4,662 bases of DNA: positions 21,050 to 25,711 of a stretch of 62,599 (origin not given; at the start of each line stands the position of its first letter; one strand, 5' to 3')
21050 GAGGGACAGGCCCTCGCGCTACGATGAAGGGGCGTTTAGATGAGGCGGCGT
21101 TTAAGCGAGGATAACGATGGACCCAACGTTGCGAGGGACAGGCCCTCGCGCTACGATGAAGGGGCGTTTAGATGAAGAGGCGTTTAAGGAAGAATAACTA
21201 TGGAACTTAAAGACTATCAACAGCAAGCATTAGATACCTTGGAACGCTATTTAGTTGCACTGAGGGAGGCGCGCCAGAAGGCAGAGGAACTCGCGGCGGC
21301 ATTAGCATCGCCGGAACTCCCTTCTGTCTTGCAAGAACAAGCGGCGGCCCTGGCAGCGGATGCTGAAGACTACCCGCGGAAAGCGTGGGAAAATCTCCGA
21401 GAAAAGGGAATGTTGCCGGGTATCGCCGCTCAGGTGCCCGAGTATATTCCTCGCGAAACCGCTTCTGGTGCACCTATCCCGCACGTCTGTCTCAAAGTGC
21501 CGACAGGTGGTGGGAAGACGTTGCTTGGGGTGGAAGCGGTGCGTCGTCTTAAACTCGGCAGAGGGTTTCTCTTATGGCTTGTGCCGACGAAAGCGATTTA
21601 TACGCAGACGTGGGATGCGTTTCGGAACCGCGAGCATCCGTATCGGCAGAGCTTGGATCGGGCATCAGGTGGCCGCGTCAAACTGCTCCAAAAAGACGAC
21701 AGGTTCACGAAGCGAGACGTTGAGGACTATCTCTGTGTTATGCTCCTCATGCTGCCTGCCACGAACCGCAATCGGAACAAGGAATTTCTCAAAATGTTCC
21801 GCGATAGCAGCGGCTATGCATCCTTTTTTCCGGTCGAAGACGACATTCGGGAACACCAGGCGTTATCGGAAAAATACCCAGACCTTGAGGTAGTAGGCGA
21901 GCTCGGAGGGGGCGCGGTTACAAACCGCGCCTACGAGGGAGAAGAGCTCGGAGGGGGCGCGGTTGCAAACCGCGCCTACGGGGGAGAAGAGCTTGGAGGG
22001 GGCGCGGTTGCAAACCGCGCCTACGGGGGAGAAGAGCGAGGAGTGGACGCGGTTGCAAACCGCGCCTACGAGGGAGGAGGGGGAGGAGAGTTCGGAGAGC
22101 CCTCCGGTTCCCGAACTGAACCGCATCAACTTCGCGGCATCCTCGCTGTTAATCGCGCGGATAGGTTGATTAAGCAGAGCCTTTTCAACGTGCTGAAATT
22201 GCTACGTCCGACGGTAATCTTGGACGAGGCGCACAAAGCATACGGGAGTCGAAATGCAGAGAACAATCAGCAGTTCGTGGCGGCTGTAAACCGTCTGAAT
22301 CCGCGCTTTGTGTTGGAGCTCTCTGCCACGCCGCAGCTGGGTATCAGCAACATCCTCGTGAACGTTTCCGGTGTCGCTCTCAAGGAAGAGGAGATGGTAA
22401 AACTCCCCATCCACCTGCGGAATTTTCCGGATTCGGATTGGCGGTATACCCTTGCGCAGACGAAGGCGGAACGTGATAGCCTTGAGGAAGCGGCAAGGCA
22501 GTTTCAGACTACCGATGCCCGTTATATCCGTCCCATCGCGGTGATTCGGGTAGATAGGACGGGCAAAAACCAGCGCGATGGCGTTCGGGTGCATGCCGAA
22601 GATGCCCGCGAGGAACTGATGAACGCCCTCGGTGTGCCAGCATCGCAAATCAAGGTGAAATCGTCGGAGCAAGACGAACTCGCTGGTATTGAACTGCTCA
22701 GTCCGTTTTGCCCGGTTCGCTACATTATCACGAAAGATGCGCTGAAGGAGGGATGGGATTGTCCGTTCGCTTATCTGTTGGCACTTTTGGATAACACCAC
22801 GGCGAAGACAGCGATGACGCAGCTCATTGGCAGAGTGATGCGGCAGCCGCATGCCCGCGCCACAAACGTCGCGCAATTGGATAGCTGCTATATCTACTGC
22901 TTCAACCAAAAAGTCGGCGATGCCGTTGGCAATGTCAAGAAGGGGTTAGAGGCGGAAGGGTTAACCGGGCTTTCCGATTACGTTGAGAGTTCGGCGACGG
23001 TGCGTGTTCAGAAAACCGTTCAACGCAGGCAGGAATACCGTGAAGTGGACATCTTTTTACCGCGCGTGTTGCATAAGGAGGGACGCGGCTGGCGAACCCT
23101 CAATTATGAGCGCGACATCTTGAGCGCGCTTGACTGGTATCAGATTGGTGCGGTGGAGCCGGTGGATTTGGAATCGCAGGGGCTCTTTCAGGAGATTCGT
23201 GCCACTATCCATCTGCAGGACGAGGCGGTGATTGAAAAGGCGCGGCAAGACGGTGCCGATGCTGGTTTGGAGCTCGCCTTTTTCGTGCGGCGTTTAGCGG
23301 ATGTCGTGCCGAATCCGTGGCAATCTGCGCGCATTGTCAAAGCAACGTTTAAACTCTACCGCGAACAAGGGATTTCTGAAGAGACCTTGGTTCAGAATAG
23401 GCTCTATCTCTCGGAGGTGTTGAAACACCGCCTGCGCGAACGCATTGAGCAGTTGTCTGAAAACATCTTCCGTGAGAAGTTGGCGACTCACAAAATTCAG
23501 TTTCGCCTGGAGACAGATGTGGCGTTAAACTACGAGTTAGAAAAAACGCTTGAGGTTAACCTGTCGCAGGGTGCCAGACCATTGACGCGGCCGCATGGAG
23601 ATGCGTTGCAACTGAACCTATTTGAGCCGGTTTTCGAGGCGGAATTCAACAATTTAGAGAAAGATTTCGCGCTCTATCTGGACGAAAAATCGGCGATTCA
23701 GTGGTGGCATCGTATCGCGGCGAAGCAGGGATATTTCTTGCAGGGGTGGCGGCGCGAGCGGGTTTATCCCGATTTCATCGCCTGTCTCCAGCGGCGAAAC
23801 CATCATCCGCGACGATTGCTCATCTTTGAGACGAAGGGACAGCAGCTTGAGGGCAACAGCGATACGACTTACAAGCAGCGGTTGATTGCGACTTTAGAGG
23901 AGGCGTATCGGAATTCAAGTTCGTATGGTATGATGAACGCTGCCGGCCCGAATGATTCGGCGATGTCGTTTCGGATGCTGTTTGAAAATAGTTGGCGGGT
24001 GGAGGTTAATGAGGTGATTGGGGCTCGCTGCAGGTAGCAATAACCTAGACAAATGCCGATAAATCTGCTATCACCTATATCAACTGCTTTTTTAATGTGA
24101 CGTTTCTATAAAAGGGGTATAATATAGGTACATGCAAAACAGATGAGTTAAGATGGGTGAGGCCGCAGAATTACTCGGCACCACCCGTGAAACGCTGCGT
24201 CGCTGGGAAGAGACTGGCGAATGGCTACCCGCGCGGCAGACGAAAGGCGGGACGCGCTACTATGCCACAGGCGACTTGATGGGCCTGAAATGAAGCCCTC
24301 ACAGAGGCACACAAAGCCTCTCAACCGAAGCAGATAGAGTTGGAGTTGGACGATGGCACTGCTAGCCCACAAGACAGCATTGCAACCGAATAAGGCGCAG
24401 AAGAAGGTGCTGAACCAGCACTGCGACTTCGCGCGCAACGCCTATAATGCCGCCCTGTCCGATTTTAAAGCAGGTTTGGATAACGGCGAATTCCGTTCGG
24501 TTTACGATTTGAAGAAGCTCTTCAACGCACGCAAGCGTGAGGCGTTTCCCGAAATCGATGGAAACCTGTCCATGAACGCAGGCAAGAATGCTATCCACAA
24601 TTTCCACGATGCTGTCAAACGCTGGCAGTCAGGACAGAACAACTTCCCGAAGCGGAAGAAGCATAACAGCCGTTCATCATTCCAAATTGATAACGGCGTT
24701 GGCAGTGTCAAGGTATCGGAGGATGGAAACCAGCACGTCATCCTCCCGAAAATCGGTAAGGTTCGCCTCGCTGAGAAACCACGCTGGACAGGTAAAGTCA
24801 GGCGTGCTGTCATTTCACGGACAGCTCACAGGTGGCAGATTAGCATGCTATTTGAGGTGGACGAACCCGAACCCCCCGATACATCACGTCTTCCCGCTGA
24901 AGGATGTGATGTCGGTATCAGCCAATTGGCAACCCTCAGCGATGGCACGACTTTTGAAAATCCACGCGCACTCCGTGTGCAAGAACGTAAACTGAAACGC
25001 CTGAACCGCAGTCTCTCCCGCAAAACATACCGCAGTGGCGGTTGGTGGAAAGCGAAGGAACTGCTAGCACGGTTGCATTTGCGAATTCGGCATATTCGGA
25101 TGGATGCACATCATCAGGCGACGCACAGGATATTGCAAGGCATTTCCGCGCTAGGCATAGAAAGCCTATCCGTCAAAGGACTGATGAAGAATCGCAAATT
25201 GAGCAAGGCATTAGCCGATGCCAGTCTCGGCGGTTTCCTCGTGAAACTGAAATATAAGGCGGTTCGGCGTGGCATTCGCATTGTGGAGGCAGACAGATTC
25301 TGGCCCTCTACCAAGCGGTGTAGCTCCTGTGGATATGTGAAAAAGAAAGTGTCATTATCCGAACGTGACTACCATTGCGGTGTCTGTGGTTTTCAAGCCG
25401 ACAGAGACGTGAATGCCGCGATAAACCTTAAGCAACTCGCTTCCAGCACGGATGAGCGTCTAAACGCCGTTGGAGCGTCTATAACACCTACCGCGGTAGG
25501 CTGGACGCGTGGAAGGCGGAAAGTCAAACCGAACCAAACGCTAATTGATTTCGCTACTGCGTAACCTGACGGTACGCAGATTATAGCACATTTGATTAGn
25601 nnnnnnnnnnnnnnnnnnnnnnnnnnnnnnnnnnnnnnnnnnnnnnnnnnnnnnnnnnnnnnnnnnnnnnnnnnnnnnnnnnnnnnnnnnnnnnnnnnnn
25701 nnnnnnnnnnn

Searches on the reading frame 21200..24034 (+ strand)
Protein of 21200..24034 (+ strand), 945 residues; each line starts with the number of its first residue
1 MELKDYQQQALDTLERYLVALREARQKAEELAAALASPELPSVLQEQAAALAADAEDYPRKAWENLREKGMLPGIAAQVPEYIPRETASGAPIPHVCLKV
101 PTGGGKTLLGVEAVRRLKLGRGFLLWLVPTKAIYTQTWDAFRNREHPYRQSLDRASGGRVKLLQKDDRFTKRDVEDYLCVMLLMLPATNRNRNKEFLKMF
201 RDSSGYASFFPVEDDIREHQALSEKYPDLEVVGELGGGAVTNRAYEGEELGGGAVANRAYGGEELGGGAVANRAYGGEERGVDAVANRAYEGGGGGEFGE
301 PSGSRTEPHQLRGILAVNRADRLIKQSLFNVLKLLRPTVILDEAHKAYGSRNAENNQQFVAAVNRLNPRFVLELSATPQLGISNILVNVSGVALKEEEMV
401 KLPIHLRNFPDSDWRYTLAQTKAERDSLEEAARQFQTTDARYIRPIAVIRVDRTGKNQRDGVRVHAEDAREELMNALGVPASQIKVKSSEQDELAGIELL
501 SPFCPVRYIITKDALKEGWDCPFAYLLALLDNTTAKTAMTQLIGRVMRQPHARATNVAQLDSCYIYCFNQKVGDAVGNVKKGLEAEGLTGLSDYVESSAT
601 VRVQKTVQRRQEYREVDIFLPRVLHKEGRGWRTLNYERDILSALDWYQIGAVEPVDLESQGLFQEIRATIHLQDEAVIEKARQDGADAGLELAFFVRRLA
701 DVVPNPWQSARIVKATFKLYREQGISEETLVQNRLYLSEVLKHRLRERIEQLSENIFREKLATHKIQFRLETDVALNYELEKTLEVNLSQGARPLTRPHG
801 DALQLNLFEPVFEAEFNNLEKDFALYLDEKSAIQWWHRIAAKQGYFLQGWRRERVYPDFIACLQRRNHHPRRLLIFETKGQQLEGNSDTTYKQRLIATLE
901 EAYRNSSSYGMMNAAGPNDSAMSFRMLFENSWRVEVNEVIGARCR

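Call 3: search_protein_families(library=pfam, proteins=[window:21200-24034:+], max_evalue=0.1)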
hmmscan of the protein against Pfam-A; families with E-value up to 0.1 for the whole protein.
window:21200-24034:+ (945 aa): 2 families
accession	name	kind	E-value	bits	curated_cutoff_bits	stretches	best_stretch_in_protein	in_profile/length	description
PF04851.21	ResIII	-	1.1e-12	48.6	22.5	2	3-156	4-84/164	Type III restriction enzyme, res subunit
PF00270.35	DEAD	-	5.1e-07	30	26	1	95-160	16-84/167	DEAD/DEAH box helicase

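Call 4: search_protein_families(library=padloc, proteins=[window:21200-24034:+], max_evalue=0.1)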
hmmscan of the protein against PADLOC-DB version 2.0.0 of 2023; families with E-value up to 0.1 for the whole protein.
window:21200-24034:+ (945 aa): 6 families
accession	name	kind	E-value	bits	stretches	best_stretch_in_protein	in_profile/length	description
PDLC03653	REase_III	-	9.8e-232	769.7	2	324-936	248-878/883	Type III restriction enzyme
PDLC03650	REase_III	-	4.4e-53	178.9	2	324-572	213-444/898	Type III restriction enzyme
PDLC03647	REase_III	-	1.3e-07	28.2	1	499-551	500-552/989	Type III restriction enzyme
PDLC03649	REase_III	-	6.8e-07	25.6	1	499-551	488-540/973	Type III restriction enzyme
PDLC03648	REase_III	-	1.9e-06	24.3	2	509-568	314-373/871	Type III restriction enzyme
PDLC02707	PbeA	-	0.0075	12.9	0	98-140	273-317/672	PbeA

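Call 5: search_protein_families(library=ncbifam, proteins=[window:21200-24034:+], max_evalue=0.1)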
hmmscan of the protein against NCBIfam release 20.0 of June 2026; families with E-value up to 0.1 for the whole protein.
window:21200-24034:+ (945 aa): 3 families
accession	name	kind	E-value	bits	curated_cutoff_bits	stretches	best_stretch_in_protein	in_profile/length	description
NF012027.0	PRK15483.1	equivalog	7e-05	20.9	564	1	504-550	500-546/986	type III restriction-modification system endonuclease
NF046055.1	restr_BPTD_3080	equivalog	0.00075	17.5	800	1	745-903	800-942/970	BPTD_3080 family restriction endonuclease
NF053632.1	heli_RadD_YejH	equivalog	0.0016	16.9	720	1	458-552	249-345/573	DNA repair helicase RadD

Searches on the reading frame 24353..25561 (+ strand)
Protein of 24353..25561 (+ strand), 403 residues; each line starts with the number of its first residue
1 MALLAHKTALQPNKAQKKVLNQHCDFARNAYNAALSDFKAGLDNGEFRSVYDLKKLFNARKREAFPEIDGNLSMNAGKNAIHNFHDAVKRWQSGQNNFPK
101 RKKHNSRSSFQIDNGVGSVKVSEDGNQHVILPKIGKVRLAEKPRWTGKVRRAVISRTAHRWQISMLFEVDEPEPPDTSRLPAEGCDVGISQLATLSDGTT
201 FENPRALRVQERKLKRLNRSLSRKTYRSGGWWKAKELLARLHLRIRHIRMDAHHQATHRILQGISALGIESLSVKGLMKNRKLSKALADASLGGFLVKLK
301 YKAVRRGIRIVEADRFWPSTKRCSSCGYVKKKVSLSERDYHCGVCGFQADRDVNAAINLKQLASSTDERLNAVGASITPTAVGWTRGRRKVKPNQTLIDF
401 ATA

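Call 59: search_protein_families(library=padloc, proteins=[window:24353-25561:+], max_evalue=0.00001)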
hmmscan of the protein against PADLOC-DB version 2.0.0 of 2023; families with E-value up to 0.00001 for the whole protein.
window:24353-25561:+ (403 aa): 15 families
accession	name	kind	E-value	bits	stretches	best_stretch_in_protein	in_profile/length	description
PDLC01700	Cas12f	-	7.5e-68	227.5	1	74-382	108-447/458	CAS-V-F; effector__SPE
PDLC00933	Cas12u4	-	4.7e-67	224.9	1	74-382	124-446/488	Cas12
PDLC01674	Cas12f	-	1.8e-48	163.5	1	76-370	81-365/389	CAS-V-F; effector__SPE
PDLC01678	Cas12f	-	1.8e-48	163.5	1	76-370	81-365/389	Cas14c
PDLC01691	Cas12f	-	3.4e-39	133.7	1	20-360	29-326/332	CAS-V-F; effector__SPE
PDLC00931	Cas12u2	-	1.2e-38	131.8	2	70-277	129-331/445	Cas12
PDLC01039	Csx1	-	1.5e-37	127.8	1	3-365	3-309/315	found elsewhere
PDLC01698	Cas12f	-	1.2e-31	108.4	2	71-278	117-319/411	CAS-V-F; effector__SPE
PDLC01699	Cas12f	-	2.4e-16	58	1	143-359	166-388/399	CAS-V-F; effector__SPE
PDLC00932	Cas12u3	-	5.8e-16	56.8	1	210-359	235-385/398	Cas12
PDLC01690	Cas12f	-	8.9e-09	33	0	131-278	158-305/440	CAS-V-F; effector__SPE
PDLC00930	Cas12u1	-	2.6e-06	24.6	1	277-360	440-527/533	Cas12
PDLC01692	Cas12f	-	3e-06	24.3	1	244-360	405-526/532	CAS-V-F; effector__SPE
PDLC01702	Cas12g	-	4.5e-06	23.3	1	286-359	664-741/754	Cas12g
PDLC01673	Cas12f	-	4.9e-06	23.7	1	299-360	435-497/507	CAS-V-F; effector__SPE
